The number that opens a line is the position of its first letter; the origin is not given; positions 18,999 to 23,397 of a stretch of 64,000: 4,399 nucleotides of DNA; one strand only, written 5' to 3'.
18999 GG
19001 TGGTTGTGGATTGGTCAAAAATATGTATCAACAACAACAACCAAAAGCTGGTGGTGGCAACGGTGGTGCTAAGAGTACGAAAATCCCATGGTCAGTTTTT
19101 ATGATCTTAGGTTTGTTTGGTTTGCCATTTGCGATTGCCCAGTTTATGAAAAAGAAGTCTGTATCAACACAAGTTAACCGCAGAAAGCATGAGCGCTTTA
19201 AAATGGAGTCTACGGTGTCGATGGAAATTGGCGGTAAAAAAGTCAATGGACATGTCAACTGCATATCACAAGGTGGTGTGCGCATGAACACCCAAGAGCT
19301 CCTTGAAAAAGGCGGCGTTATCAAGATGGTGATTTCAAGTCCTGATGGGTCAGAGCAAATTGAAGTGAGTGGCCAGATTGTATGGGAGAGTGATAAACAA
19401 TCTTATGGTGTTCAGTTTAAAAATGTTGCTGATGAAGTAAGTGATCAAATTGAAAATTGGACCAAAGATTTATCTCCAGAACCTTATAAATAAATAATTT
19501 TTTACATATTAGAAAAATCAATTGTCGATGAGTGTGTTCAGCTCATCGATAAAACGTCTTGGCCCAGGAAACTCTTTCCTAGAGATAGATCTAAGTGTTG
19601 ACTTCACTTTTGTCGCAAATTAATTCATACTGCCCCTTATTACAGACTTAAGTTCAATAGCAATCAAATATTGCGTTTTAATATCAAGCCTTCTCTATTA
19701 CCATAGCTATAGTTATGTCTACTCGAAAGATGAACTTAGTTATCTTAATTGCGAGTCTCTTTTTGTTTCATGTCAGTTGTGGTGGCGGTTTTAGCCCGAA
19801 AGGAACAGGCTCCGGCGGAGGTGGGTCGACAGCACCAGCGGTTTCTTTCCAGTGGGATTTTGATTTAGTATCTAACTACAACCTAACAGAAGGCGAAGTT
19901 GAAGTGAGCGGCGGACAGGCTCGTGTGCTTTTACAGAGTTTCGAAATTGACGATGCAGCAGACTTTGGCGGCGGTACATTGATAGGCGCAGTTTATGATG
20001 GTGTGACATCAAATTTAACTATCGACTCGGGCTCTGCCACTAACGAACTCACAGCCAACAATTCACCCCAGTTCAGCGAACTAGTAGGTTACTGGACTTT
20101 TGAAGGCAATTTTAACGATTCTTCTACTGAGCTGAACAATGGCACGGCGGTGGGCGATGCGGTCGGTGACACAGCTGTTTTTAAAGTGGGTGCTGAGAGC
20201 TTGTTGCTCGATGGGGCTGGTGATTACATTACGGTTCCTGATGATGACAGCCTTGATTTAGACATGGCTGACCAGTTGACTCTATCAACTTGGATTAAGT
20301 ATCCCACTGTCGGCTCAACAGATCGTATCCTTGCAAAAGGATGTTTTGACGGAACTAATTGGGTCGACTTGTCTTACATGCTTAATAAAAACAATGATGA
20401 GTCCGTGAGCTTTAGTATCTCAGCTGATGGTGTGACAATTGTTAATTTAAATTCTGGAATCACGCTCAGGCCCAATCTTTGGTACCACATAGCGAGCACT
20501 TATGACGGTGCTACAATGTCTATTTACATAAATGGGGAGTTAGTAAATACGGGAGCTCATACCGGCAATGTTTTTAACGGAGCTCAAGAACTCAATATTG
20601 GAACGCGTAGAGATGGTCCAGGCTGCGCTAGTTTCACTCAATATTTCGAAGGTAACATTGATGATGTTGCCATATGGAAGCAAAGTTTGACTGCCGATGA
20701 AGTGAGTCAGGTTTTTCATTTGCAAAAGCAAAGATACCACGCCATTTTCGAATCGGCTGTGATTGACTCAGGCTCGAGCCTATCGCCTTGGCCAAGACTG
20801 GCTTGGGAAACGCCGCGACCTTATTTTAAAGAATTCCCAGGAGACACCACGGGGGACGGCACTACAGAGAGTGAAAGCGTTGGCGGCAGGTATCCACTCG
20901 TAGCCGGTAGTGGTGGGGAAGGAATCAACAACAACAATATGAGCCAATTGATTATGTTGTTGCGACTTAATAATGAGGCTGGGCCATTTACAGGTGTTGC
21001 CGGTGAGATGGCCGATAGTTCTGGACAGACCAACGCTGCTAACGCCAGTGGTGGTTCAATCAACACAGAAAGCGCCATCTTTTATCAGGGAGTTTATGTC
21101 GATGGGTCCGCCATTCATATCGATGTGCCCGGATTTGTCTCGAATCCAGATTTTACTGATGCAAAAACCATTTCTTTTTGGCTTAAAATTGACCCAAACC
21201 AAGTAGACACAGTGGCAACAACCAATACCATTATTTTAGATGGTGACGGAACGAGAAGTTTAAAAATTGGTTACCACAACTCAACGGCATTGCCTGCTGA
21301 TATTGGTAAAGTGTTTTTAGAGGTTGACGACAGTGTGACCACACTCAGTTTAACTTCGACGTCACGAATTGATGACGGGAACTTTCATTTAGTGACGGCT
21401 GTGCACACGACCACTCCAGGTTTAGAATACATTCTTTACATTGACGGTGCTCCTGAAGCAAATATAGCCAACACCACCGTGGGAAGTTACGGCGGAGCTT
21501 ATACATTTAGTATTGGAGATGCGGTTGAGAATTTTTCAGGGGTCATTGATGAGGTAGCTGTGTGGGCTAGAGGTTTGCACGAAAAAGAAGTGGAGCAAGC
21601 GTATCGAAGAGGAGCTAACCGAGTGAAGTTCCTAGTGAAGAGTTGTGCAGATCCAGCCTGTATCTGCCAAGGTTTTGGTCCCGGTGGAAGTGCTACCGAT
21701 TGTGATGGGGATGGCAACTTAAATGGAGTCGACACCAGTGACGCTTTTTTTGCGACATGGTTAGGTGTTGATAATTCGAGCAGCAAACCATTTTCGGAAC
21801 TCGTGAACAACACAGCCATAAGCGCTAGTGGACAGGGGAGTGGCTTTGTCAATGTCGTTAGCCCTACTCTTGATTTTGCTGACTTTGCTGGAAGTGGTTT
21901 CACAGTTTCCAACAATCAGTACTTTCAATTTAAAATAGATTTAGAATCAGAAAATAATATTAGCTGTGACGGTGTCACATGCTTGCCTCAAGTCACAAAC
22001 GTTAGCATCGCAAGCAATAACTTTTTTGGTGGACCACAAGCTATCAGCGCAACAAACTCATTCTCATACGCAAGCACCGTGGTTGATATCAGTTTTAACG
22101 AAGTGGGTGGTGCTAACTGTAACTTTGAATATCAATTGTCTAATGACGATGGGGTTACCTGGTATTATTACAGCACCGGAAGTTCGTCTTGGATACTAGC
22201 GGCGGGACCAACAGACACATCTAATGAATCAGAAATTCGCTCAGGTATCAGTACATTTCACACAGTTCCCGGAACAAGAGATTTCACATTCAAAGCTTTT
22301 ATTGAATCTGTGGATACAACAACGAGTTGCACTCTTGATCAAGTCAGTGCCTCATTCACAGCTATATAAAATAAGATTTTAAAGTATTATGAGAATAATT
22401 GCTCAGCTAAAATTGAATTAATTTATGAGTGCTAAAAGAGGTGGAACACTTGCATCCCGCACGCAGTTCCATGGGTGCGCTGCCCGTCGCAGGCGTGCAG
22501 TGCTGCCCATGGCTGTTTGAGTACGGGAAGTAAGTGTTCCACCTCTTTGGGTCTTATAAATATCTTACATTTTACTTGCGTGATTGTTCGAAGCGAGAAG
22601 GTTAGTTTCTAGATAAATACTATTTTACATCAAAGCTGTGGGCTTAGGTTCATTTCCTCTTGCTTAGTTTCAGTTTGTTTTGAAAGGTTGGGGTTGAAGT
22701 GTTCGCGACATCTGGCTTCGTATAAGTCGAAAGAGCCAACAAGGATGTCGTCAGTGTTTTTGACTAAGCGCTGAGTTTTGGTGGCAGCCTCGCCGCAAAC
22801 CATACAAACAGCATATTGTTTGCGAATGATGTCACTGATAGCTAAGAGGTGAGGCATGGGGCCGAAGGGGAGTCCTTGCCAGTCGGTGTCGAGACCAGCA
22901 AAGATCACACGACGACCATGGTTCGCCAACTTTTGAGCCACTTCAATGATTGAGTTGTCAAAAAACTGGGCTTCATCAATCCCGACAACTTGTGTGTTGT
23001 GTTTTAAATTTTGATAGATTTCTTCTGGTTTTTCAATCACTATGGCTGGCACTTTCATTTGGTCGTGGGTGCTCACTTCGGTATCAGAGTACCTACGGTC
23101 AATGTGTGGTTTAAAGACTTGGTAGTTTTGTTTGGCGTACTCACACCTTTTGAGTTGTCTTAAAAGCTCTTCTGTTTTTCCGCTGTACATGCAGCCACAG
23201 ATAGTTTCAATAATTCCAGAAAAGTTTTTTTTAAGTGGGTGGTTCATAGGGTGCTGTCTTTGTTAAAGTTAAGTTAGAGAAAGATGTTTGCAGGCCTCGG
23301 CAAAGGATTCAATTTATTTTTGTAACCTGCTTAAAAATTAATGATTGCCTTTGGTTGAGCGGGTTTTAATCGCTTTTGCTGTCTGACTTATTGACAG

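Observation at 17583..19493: Extracytoplasmic subtilase fused through a single TM helix to a cytoplasmic PilZ (c-di-GMP receptor) domain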

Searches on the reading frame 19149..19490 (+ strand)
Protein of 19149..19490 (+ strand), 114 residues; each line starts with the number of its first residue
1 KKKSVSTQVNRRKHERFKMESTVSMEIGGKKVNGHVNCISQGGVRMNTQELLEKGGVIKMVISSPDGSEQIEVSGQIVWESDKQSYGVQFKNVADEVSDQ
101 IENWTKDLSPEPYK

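Call 3: search_protein_families(library=pfam, proteins=[window:19149-19490:+], max_evalue=10)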
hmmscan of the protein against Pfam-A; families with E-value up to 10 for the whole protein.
window:19149-19490:+ (114 aa): 1 family
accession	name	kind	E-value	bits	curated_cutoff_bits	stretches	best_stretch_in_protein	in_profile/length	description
PF07238.19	PilZ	-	3.5e-18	66.3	22.5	1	10-105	1-100/102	PilZ domain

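Call 4: search_protein_families(library=ncbifam, proteins=[window:19149-19490:+], max_evalue=10)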
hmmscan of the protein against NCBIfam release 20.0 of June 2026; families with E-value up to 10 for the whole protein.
window:19149-19490:+ (114 aa): 2 families
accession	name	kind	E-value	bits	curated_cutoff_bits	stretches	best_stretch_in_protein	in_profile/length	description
TIGR02266.1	gmx_TIGR02266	paralog_domain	7.6e-09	35.6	68.7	1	16-102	1-92/96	TIGR02266 family protein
TIGR03030.1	CelA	equivalog_domain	0.0042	15.2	699.1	1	7-92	565-655/714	UDP-forming cellulose synthase catalytic subunit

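Call 34: search_solved_structures(query=A4, max_evalue=1, show_alignments=4)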
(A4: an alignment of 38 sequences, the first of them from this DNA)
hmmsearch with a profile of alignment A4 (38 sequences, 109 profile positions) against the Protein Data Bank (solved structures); distinct sequences matched with E-value up to 1: 6.
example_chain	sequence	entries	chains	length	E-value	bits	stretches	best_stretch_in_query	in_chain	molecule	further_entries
3dsg_A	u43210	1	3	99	0.0049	20.1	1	35-84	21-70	Type IV fimbriae assembly protein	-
4f48_B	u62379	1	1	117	0.0056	19.9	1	35-84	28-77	Type IV fimbriae assembly protein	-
3cnr_A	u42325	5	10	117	0.035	17.3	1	36-84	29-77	Type IV fimbriae assembly protein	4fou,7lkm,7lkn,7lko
7lkq_B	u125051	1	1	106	0.037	17.2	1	36-84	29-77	Type IV fimbriae assembly protein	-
8tdi_L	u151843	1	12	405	0.37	14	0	71-103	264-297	P2B11 Glucuronide-3-dehydrogenase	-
1z08_A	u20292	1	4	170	0.91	12.8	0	36-107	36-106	Ras-related protein Rab-21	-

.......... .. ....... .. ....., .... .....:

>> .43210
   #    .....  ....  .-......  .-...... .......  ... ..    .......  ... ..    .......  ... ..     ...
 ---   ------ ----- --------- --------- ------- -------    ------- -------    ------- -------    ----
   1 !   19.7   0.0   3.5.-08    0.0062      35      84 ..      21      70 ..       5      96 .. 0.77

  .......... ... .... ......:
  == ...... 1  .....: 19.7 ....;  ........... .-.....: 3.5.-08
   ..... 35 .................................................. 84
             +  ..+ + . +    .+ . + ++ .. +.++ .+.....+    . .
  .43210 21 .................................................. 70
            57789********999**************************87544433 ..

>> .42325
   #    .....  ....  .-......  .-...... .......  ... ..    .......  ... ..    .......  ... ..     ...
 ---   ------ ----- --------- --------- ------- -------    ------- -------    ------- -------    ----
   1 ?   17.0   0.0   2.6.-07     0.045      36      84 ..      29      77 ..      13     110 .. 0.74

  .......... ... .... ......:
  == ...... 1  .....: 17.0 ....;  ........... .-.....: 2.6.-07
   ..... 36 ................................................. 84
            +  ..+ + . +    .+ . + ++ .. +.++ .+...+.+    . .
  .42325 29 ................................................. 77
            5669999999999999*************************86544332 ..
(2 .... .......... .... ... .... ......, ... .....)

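Call 41: predict_structure(alignment_id=A4)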
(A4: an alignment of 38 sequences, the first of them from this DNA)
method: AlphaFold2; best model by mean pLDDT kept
length: 114 residues; sequences in the alignment: 38
mean_pLDDT: 85.5   pTM: 0.72
mean pLDDT of the five models: 85.5, 77.9, 72.4, 67.3, 54.3
residues with pLDDT >= 90: 53; 70-90: 48; 50-70: 12; < 50: 1
segments of 3 or more residues with pLDDT < 50: none
pLDDT, mean of each block of 10 residues (from residue 1): 54 85 88 92 90 87 91 92 88 87 91 74
secondary structure, 60 per line:
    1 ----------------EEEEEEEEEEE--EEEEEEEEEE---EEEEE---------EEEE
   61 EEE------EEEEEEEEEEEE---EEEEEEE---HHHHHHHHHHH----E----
elements in order: E17-27 E30-39 E43-47 E57-63 E70-81 E85-91 H95-105

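Call 45: fold_search(model_id=the predicted structure, library=pdb)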
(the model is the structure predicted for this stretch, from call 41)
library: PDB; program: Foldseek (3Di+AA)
matches with E <= 10: 929; with E <= 0.001: 29
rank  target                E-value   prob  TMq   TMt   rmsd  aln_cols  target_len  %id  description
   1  4rt0_A                9.3e-06  1.00  0.68  0.71   2.6        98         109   17  Structure of the Alg44 PilZ domain from Pseudomonas aeruginosa PAO1 in complex with c-di-GMP (released 2015-04-08)
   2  4rt0_B                1.6e-05  1.00  0.69  0.73   2.6        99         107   17  Structure of the Alg44 PilZ domain from Pseudomonas aeruginosa PAO1 in complex with c-di-GMP (released 2015-04-08)
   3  4rt1_A                1.9e-05  1.00  0.69  0.73   2.5        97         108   18  Structure of the Alg44 PilZ domain (R95A mutant) from Pseudomonas aeruginosa PAO1 in complex with c-di-GMP (released 2015-04-08)
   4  4xrn_C                2.1e-05  1.00  0.73  0.76   1.9        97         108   16  Pilz domain with c-di-gmp of a protein from Pseudomonas aeruginosa (released 2016-02-03)
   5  4rt0_C                2.4e-05  1.00  0.68  0.72   2.7        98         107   17  Structure of the Alg44 PilZ domain from Pseudomonas aeruginosa PAO1 in complex with c-di-GMP (released 2015-04-08)
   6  4rt1_B                2.6e-05  1.00  0.70  0.74   2.5        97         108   18  Structure of the Alg44 PilZ domain (R95A mutant) from Pseudomonas aeruginosa PAO1 in complex with c-di-GMP (released 2015-04-08)
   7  4xrn_D                4.0e-05  1.00  0.73  0.78   1.9        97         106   16  Pilz domain with c-di-gmp of a protein from Pseudomonas aeruginosa (released 2016-02-03)
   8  5vx6_B                5.5e-05  1.00  0.71  0.40   2.6       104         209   17  Structure of Bacillus subtilis Inhibitor of motility (MotI/DgrA) (released 2017-11-22)
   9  5vx6_A                5.8e-05  1.00  0.72  0.41   2.7       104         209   16  Structure of Bacillus subtilis Inhibitor of motility (MotI/DgrA) (released 2017-11-22)
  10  4xrn_B                5.8e-05  1.00  0.69  0.75   2.6        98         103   16  Pilz domain with c-di-gmp of a protein from Pseudomonas aeruginosa (released 2016-02-03)
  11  5y6g                  7.5e-05  1.00  0.72  0.63   4.3       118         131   13  PilZ domain with c-di-GMP of YcgR from Escherichia coli (released 2018-07-18)
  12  4xrn_A                7.9e-05  1.00  0.72  0.78   2.5       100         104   16  Pilz domain with c-di-gmp of a protein from Pseudomonas aeruginosa (released 2016-02-03)
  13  5xly_B                9.7e-05  1.00  0.74  0.70   2.1       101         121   11  Crystal structure of CheR1 in complex with c-di-GMP-bound MapZ (released 2017-08-23)
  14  5y4r_D                9.7e-05  1.00  0.70  0.67   2.4        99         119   12  Structure of a methyltransferase complex (released 2017-11-29)
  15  3kyg_A                1.1e-04  1.00  0.62  0.34   3.4       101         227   21  Crystal structure of VCA0042 (L135R) complexed with c-di-GMP (released 2010-04-14)
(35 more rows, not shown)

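Call 84: search_solved_structures(query=window:19149-19490:+, max_evalue=10, show_alignments=5)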
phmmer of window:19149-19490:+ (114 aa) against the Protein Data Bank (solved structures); distinct sequences matched with E-value up to 10: 5.
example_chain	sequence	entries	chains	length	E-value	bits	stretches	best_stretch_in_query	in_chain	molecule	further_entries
3dsg_A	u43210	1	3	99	0.0033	20.9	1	34-92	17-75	Type IV fimbriae assembly protein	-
4f48_B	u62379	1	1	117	0.0044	20.5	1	34-92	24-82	Type IV fimbriae assembly protein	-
7lkq_B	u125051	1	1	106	0.01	19.4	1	35-92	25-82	Type IV fimbriae assembly protein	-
3cnr_A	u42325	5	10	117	0.012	19.1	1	35-92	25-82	Type IV fimbriae assembly protein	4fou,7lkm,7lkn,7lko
1ks2_A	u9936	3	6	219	0.36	14.4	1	28-76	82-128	protein EC1268, RPIA | Ribose 5-phosphate isomerase A | RIBOSE 5-PHOSPHATE ISOMERASE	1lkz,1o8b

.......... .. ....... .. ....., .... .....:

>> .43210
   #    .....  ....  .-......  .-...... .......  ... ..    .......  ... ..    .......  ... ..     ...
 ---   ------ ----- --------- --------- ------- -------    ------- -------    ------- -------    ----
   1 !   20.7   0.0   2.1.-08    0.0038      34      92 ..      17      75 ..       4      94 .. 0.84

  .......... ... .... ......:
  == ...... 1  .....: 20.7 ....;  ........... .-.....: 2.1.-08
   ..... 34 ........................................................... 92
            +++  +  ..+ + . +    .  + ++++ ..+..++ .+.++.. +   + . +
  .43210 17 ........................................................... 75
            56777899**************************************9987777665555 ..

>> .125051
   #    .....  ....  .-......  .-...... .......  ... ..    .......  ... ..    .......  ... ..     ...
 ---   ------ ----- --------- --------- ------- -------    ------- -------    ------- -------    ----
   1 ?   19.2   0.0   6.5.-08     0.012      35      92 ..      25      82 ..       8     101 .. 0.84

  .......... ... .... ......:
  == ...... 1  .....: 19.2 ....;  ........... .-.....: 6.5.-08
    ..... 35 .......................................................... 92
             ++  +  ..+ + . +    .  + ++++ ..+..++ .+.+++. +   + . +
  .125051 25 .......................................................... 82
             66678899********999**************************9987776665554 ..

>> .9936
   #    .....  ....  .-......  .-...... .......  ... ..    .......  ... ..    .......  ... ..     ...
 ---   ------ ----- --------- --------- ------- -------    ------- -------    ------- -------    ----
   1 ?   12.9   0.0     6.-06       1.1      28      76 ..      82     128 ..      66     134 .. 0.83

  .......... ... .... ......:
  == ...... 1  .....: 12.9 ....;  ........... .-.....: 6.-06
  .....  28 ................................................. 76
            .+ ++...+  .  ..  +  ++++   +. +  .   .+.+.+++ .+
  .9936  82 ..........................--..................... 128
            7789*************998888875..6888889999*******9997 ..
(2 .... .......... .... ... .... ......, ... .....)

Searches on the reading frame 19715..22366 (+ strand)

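Call 57: search_protein_families(library=pfam, proteins=[window:19715-22366:+], max_evalue=1)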
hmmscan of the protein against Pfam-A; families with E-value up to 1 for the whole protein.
window:19715-22366:+ (884 aa): 5 families
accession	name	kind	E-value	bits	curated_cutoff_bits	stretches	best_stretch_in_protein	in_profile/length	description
PF13385.13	Laminin_G_3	-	1.2e-43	149.3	27.6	2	166-331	1-151/151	Concanavalin A-like lectin/glucanases superfamily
PF00354.24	Pentaxin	-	1.2e-06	28.8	25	1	222-337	56-170/194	Pentaxin family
PF02210.31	Laminin_G_2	-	1.5e-05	25.9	22.9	1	228-320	27-123/126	Laminin G domain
PF07953.20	Toxin_R_bind_N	-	0.00041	20.6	23.8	1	431-507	3-78/191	Clostridium neurotoxin, N-terminal receptor binding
PF00054.30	Laminin_G_1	-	0.17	12.6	24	0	531-581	29-76/131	Laminin G domain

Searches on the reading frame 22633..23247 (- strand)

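Call 67: search_protein_families(library=pfam, proteins=[window:22633-23247:-], max_evalue=0.001)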
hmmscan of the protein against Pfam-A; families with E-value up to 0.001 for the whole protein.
window:22633-23247:- (205 aa): 1 family
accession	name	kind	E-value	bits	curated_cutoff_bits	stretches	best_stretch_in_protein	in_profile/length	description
PF00265.24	TK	-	8.1e-50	169.5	20.6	1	12-184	2-176/176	Thymidine kinase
